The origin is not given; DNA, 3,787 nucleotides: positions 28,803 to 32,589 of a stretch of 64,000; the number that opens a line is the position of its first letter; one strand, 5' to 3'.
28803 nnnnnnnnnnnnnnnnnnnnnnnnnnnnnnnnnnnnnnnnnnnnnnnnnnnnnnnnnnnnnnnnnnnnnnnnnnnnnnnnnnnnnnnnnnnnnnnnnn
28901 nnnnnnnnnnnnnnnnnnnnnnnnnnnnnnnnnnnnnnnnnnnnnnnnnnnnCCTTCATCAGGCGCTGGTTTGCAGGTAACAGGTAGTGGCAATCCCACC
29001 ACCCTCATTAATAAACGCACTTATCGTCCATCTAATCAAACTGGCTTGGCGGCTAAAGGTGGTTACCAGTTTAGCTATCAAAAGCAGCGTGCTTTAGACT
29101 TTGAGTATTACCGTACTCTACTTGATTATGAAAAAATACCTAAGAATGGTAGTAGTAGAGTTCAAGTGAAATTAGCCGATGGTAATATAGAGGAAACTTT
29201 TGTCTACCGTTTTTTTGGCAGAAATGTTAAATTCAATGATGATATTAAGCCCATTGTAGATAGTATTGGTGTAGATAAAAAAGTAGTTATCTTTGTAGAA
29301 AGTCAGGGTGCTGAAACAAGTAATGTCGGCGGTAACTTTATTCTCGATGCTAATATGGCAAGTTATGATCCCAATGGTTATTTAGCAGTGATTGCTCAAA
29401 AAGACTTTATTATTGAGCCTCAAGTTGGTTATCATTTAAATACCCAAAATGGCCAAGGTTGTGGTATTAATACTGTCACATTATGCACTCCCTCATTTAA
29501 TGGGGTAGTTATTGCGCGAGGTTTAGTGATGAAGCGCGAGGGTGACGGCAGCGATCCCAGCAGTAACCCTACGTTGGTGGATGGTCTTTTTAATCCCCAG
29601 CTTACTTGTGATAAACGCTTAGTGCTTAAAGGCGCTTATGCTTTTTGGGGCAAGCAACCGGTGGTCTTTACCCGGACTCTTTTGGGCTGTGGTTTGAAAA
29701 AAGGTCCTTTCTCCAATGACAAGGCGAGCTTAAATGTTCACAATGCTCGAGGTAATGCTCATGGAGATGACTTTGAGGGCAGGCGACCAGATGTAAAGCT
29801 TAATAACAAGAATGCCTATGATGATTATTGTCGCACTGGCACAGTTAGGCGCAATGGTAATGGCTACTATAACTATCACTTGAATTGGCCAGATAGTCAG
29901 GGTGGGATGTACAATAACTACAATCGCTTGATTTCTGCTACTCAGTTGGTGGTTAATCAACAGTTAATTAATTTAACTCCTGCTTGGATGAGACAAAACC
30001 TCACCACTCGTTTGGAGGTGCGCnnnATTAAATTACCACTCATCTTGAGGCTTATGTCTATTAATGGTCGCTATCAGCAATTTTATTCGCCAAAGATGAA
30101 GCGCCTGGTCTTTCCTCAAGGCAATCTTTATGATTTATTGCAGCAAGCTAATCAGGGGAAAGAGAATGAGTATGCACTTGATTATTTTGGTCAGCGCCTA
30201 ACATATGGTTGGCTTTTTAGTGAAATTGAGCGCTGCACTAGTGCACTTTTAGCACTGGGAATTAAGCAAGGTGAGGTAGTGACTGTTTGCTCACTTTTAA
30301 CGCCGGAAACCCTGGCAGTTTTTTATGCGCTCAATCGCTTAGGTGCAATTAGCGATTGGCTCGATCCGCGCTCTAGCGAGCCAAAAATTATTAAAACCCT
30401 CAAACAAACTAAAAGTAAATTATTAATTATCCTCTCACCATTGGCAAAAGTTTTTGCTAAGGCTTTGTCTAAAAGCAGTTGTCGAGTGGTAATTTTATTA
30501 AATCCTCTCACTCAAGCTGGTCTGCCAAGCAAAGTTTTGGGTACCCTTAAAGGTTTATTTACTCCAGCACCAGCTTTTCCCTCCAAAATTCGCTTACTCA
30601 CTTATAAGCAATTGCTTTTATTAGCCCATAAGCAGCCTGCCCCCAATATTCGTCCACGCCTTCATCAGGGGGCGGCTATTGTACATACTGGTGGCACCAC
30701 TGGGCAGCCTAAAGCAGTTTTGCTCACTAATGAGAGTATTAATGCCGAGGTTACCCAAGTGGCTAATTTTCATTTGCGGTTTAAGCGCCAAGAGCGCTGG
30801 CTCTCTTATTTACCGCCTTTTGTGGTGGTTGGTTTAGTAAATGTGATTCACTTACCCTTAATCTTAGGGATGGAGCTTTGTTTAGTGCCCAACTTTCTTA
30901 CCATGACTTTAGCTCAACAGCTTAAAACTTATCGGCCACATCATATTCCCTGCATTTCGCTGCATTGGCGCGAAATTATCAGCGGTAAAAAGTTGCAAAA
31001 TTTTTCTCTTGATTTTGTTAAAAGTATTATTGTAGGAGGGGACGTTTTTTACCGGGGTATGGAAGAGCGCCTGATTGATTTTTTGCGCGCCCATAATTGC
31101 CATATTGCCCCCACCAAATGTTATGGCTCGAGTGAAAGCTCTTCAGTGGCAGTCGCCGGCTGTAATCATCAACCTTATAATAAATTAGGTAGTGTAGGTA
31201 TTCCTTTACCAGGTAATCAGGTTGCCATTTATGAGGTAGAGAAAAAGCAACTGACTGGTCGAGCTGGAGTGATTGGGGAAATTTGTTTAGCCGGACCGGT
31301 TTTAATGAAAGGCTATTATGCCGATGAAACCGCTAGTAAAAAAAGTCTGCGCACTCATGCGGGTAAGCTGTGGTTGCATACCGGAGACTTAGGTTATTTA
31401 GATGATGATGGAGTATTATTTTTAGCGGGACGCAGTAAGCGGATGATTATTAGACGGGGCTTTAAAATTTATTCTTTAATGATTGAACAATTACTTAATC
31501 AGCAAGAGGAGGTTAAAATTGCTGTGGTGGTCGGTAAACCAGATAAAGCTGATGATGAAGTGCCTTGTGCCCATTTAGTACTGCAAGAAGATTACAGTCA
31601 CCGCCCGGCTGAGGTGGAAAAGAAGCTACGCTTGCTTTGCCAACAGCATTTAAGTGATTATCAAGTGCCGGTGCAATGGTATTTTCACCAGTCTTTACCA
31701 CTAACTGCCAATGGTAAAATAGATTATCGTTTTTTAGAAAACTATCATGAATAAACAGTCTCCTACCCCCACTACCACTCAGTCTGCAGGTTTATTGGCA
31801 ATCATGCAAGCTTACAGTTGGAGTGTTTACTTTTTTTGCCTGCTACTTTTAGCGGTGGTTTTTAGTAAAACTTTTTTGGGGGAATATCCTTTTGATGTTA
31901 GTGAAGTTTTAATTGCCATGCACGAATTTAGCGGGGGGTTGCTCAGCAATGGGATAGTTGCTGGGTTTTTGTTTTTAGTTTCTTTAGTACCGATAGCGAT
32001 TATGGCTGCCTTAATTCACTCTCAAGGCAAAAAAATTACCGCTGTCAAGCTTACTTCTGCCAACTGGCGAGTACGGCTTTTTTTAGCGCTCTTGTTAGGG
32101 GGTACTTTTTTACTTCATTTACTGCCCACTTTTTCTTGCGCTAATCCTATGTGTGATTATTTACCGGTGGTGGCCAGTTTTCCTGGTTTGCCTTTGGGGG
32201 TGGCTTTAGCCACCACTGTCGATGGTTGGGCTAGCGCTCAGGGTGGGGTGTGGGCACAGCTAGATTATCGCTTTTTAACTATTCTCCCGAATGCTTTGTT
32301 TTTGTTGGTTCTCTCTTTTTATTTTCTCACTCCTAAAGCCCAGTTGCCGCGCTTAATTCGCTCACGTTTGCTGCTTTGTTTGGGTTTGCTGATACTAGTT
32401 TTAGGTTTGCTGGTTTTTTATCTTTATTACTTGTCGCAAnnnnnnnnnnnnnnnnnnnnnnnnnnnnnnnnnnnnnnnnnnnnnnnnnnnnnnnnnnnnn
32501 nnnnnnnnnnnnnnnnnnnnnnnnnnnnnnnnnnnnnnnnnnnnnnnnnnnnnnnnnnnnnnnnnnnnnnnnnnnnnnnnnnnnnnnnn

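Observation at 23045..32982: Locus built around a giant (about 1850 aa) ultra-Cys-rich secreted protein, flanked by an adenylating enzyme and a membrane-tethered permuted-papain (LRAT/YiiX-like) domain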

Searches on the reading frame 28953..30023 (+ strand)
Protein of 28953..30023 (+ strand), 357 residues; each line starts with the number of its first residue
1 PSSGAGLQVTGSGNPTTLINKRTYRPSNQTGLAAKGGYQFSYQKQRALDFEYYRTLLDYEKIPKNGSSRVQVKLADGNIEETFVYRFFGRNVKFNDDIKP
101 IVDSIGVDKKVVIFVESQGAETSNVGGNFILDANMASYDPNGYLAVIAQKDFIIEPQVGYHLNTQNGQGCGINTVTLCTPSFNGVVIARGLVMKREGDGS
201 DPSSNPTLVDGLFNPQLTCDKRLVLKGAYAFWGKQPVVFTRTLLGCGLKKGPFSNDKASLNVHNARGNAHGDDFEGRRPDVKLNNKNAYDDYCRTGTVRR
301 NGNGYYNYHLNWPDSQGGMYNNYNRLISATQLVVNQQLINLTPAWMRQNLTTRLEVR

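Call 75: find_related_loci(query=A7, collection=metagenome_contigs, flank=10000)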
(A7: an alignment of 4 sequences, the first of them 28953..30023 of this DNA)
Query A7 (357 aa) in metagenome_contigs; peptide patterns used: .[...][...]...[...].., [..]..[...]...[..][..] (x = any residue, [..] = any of these).
59 stretches matched a pattern, but none encodes a relative of the query by tblastn (E <= 1e-3).

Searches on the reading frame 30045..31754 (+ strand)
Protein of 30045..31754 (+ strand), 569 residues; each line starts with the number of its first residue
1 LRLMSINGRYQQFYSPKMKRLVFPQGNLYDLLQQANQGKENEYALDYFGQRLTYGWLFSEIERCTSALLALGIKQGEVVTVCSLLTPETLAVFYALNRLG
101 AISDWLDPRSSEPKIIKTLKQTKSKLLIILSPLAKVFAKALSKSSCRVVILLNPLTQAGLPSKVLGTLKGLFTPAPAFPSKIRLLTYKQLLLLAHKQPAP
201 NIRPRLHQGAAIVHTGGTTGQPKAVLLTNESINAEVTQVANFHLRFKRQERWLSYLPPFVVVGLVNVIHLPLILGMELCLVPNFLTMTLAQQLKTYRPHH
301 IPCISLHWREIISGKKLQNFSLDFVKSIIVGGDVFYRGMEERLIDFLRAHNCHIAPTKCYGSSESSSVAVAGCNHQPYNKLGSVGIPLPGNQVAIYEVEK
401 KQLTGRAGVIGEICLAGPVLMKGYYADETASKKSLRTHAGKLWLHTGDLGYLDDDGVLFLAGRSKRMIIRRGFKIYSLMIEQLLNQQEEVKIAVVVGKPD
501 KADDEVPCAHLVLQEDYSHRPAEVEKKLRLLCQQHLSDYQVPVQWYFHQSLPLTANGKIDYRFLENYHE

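Call 4: search_protein_families(library=pfam, proteins=[window:30045-31754:+], max_evalue=0.1)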
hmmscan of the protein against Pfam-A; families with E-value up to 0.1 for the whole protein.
window:30045-31754:+ (569 aa): 2 families
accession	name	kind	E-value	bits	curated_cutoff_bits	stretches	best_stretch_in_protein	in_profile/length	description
PF00501.34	AMP-binding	-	1.1e-57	196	29.9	1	33-425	2-384/384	AMP-binding enzyme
PF13193.12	AMP-binding_C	-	3.2e-12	47.6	24.5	1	480-558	2-76/76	AMP-binding enzyme C-terminal domain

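Call 5: search_protein_families(library=ncbifam, proteins=[window:30045-31754:+], max_evalue=0.1)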
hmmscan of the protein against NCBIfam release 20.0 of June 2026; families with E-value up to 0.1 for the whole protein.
window:30045-31754:+ (569 aa): 106 families (the best 25 are shown)
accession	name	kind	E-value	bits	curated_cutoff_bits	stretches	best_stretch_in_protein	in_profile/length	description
NF004837.0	PRK06187.1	subfamily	3.5e-82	276.4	476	1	27-564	9-518/531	long-chain-fatty-acid--CoA ligase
NF006181.0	PRK08314.1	subfamily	3.7e-68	230.1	705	1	12-566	9-552/563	long-chain-fatty-acid--CoA ligase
NF004114.0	PRK05605.1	equivalog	2.7e-67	227.4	766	1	10-562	17-563/575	long-chain-fatty-acid--CoA ligase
NF004822.0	PRK06178.1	equivalog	3.1e-64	217.6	782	1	21-565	32-564/571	acyl-CoA synthetase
NF002966.0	PRK03640.1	equivalog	9.2e-60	202.6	556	2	189-566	123-478/483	o-succinylbenzoate--CoA ligase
NF005714.0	PRK07529.1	subfamily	7.5e-59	199.6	632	2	357-560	367-568/640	acyl-CoA synthetase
TIGR01923.1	menE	equivalog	1e-54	186.1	330.15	1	54-560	2-438/442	o-succinylbenzoate--CoA ligase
NF009233.0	PRK12583.1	subfamily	5e-48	163.8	832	1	48-560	42-542/558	fatty acid CoA ligase family protein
NF005220.0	PRK06710.1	equivalog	3.2e-47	160.9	1116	2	210-564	209-549/563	long-chain-fatty-acid--CoA ligase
NF005463.0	PRK07059.1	subfamily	4e-46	157.5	869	1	27-564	24-552/557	long-chain-fatty-acid--CoA ligase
NF005307.0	PRK06839.1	equivalog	4.4e-46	157.6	748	1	50-564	26-489/496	o-succinylbenzoate--CoA ligase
NF006182.0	PRK08316.1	subfamily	3e-42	144.8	663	1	28-564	13-513/523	fatty acyl-CoA synthetase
NF052580.1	Str24CoAsynCasG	equivalog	3.3e-42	144.6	750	2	207-560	188-542/548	steroid-24-oyl-CoA synthetase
NF052269.1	Staph_lig_FadD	equivalog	5.4e-42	143.8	650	1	187-565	130-490/499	long-chain-fatty-acid--CoA ligase FadD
NF005676.0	PRK07470.1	equivalog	6.3e-42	143.9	774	2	374-564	345-525/544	acyl-CoA synthetase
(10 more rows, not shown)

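Call 10: search_solved_structures(query=window:30045-31754:+, max_evalue=1e-20)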
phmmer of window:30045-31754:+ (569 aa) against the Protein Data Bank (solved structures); distinct sequences matched with E-value up to 1e-20: 40.
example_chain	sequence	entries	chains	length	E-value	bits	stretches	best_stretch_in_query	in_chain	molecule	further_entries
3a9u_A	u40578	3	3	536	2.2e-38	135.5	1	194-561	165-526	4-coumarate--CoA ligase | 4-coumarate:CoA ligase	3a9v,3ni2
6mfy_A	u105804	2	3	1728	1.4e-34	122.9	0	383-564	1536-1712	Linear gramicidin synthase subunit A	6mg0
6mfz_A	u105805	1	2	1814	1.8e-34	122.6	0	383-564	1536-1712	Linear gramicidin synthase subunit A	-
9be3_A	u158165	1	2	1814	1.8e-34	122.6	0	383-564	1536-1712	Linear gramicidin synthase subunit A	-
9be4_A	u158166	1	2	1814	1.8e-34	122.6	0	383-564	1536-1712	Linear gramicidin synthase subunit A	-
9meh_A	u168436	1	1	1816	1.8e-34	122.6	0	383-564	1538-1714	Linear gramicidin synthase subunit A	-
3g7s_A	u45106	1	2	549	1.1e-32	116.7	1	205-565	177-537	Long-chain-fatty-acid--CoA ligase (FadD-1)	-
5buq_A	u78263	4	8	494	2.3e-32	115.6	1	206-559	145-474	2-succinylbenzoate--CoA ligase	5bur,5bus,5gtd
6qjz_A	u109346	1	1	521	5.2e-32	114.5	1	52-564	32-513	oxalyl CoA-synthetase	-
5bsw_A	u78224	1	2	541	3e-31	112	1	191-559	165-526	4-coumarate--CoA ligase 2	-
5x8f_A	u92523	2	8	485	3e-31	112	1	207-559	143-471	2-succinylbenzoate--CoA ligase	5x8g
5ie0_A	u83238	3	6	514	3.5e-31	111.7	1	207-565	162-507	Oxalate--CoA ligase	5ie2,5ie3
5u95_A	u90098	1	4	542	4.4e-31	111.4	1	191-559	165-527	4-coumarate--CoA ligase 2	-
5bsm_A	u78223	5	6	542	8e-31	110.5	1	191-559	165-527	4-coumarate--CoA ligase 2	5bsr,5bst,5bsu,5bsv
3r44_A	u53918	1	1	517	4.6e-30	108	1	210-562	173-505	fatty acyl CoA synthetase FADD13 (FATTY-ACYL-CoA SYNTHETASE)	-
3l8c_A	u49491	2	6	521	9.2e-30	107.1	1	211-566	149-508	D-alanine--poly(phosphoribitol) ligase subunit 1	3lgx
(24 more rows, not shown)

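Call 28: find_related_loci(query=window:30045-31751:+, collection=genome_contigs, flank=10000)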
Query window:30045-31751:+ (569 aa) in genome_contigs; peptide patterns used: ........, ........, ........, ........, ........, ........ (x = any residue, [..] = any of these).
263 stretches matched a pattern; 11 encode a relative of the query (tblastn E <= 1e-3); 11 distinct loci.
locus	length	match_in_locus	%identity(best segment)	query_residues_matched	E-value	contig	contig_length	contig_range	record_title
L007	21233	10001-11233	26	68-569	5e-27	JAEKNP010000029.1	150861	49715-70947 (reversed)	MAG: Candidatus Nephthysia bennettiae isolate SB9753_S6_5 NODE_20_length_150861_cov_21.113145, whole genome shotgun sequ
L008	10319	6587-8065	26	52-512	4e-25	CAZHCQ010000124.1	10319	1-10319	MAG TPA_asm: uncultured Gammaproteobacteria bacterium isolate binchicken_co203_505 genome assembly, contig: k141_2489281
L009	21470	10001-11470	24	50-559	9e-23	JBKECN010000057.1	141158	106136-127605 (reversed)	MAG: Actinomycetales bacterium isolate VLC_045 k121_15830620, whole genome shotgun sequence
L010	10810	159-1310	25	168-559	2e-23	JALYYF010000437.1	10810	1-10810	MAG: Candidatus Dormiibacterota bacterium isolate KAP bin32 SD1490-92_k127_64337, whole genome shotgun sequence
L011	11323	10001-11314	25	50-515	1e-20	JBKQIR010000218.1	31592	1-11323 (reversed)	MAG: Solirubrobacteraceae bacterium isolate BAr2D2E2F__bin_42 BAr2D2E2F_000000219617, whole genome shotgun sequence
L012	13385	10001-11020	26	211-559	8e-20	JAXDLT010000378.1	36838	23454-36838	MAG: Chloroflexota bacterium isolate BP_624 scaffold_4741583, whole genome shotgun sequence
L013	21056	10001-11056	27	192-559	2e-19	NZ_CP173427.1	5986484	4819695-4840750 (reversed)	Paenibacillus chitinolyticus strain KFRI-Sea08-06 chromosome, complete genome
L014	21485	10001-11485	25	41-559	3e-23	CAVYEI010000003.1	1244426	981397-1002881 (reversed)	MAG: uncultured Solirubrobacterales bacterium isolate MFD04935.bin.1.4 genome assembly, contig: contig_4335, whole genom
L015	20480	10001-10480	32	391-559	6e-19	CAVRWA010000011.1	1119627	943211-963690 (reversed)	MAG: uncultured Actinomycetes bacterium isolate MFD02199.bin.1.209 genome assembly, contig: contig_792, whole genome sho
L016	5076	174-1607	38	51-559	2e-17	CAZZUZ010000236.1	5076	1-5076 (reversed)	MAG: Vulcanimicrobiota bacterium isolate Brown_T.bin.6 genome assembly, contig: NODE_5594_length_5076_cov_4.732523, whol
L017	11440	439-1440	23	210-564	2e-14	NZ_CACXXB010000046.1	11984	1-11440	MAG: uncultured Methanobrevibacter sp. isolate RUG11674, whole genome shotgun sequence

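Call 91: search_protein_families(library=padloc, proteins=[window:30045-31751:+], max_evalue=0.01)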
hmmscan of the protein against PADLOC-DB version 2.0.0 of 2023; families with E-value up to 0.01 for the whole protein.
window:30045-31751:+ (569 aa): 0 families

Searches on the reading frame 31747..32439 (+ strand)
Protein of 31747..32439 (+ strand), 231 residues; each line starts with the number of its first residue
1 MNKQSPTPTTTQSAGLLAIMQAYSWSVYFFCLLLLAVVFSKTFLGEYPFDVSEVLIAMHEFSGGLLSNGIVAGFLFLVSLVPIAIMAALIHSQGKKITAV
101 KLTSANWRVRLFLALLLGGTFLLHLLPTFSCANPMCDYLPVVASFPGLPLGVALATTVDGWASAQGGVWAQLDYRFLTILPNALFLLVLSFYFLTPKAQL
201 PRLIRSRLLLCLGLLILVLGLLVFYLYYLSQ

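Call 89: search_protein_families(library=pfam, proteins=[window:31747-32439:+], max_evalue=10)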
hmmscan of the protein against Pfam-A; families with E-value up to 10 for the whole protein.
seq(231 aa): 1 family
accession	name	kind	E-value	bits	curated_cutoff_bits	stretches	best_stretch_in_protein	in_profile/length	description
PF09151.16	DUF1936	-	0.31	11.3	25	1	129-138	23-32/34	Domain of unknown function (DUF1936)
